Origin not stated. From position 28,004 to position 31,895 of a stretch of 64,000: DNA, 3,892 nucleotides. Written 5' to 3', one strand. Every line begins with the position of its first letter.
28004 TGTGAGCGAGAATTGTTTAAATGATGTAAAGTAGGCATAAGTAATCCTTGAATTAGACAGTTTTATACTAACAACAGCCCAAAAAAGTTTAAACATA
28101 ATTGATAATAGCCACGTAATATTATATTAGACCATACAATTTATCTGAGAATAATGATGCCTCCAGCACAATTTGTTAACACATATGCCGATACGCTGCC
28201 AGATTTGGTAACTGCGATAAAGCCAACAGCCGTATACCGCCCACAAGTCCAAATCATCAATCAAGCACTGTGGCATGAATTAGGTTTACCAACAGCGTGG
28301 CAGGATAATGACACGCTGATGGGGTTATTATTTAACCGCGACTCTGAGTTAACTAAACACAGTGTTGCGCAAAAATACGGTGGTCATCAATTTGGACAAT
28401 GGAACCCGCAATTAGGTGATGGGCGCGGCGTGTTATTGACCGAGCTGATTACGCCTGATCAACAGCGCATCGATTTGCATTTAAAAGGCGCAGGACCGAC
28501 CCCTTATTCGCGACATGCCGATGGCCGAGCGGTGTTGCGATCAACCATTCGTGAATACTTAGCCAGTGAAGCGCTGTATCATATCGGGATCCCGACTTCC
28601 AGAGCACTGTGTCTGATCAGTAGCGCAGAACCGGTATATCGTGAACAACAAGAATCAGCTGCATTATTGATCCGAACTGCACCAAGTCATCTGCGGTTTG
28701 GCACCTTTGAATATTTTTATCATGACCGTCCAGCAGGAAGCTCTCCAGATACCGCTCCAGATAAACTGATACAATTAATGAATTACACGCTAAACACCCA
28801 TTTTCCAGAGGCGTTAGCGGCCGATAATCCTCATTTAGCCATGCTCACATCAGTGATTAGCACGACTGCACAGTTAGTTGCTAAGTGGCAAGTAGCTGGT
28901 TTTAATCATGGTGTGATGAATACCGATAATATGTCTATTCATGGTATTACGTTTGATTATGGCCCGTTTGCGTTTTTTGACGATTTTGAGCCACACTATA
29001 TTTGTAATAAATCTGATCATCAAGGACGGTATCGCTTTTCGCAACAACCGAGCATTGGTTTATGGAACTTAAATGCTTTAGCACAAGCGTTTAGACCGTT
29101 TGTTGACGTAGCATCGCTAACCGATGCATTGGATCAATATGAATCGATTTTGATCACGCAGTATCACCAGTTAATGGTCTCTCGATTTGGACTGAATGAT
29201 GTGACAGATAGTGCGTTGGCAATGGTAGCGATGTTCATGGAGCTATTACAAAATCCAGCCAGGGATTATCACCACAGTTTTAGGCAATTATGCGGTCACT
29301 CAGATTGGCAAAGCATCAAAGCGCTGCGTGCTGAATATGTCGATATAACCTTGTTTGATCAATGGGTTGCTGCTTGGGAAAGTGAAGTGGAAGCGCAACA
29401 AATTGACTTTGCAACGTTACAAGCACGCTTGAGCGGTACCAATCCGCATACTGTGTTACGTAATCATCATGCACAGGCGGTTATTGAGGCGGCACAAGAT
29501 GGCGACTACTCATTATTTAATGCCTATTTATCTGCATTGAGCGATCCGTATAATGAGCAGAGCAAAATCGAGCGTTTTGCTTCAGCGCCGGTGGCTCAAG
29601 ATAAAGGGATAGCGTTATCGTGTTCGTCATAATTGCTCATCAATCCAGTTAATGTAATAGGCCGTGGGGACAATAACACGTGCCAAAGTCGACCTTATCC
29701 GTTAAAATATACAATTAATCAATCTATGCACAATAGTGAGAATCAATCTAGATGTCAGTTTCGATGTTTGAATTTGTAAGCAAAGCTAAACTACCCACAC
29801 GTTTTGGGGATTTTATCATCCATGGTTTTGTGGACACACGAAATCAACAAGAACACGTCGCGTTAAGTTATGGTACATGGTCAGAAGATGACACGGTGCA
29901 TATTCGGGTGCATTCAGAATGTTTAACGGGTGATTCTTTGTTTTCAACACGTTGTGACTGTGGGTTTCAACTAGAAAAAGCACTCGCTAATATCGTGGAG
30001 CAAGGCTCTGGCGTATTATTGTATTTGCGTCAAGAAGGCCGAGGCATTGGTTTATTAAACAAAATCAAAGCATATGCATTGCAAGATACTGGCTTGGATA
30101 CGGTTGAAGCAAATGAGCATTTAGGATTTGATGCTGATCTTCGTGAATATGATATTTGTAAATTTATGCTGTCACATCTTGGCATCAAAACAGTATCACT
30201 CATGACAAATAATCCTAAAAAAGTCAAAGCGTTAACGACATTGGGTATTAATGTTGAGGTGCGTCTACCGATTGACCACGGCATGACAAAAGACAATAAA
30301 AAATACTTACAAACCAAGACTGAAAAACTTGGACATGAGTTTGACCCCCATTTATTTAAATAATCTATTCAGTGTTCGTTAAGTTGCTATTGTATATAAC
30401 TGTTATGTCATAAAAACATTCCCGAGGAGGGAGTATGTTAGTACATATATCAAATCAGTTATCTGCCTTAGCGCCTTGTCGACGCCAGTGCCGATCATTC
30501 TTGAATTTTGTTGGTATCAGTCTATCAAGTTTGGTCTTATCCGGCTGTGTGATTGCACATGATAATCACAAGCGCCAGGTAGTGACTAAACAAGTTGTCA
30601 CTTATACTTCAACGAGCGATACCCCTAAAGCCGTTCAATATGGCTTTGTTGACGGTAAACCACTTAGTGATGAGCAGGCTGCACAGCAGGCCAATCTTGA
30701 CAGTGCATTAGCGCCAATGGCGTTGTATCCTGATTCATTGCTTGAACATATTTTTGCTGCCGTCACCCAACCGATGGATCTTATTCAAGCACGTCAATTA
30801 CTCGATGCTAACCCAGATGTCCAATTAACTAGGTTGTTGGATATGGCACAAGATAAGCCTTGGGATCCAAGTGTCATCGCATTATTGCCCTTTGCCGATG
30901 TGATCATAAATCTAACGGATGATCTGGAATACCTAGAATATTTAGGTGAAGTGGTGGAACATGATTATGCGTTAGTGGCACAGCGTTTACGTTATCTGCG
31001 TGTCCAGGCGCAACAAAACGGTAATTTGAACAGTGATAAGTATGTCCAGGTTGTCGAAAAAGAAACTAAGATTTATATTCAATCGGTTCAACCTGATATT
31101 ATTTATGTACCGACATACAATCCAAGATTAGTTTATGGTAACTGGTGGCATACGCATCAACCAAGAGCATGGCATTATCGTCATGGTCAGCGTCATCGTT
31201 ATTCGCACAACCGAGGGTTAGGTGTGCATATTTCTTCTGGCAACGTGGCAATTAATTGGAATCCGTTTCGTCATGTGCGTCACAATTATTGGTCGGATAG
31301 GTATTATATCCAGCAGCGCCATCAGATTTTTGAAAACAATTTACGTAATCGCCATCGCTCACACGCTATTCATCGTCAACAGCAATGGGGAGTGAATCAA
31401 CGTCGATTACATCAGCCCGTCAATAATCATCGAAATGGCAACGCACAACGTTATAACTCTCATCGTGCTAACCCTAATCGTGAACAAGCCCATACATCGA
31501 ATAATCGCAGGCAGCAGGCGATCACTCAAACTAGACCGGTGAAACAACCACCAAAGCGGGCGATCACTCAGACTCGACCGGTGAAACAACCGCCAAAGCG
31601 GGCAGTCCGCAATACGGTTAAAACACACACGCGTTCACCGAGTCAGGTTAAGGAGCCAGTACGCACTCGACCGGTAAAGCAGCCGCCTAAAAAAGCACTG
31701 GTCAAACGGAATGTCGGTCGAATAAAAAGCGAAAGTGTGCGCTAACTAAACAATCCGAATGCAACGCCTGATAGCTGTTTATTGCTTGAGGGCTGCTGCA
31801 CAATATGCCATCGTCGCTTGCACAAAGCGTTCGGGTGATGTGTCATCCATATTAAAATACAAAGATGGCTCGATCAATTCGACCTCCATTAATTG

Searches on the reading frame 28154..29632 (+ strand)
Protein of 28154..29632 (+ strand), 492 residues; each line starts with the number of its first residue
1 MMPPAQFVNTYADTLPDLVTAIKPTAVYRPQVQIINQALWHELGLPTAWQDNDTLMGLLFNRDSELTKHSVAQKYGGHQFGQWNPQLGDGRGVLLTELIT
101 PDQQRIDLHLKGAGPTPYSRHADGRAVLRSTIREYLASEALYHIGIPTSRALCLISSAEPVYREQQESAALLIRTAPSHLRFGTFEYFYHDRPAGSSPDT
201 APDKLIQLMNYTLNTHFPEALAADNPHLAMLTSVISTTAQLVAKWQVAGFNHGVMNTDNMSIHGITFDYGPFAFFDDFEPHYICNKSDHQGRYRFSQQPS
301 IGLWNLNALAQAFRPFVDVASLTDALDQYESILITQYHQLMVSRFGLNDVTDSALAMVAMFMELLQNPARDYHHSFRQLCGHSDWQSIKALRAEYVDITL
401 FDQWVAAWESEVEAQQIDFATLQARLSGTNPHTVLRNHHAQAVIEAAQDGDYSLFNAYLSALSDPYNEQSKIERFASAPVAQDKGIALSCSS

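Call 53: search_protein_families(library=pfam, proteins=[window:28154-29632:+], max_evalue=0.00001)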
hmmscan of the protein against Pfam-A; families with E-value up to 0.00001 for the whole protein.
window:28154-29632:+ (492 aa): 1 family
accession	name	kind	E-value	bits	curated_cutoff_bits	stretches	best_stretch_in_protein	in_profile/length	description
PF02696.19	SelO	-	1.5e-128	430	22.8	1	6-460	6-463/466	Protein adenylyltransferase SelO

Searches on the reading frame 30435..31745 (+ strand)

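Call 53: search_protein_families(library=pfam, proteins=[window:30435-31745:+], max_evalue=0.00001)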
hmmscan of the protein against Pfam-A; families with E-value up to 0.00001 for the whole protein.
window:30435-31745:+ (436 aa): 1 family
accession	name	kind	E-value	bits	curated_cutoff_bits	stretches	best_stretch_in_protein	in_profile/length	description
PF11737.13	DUF3300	-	4.5e-51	174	25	1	85-318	2-225/227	Protein of unknown function (DUF3300)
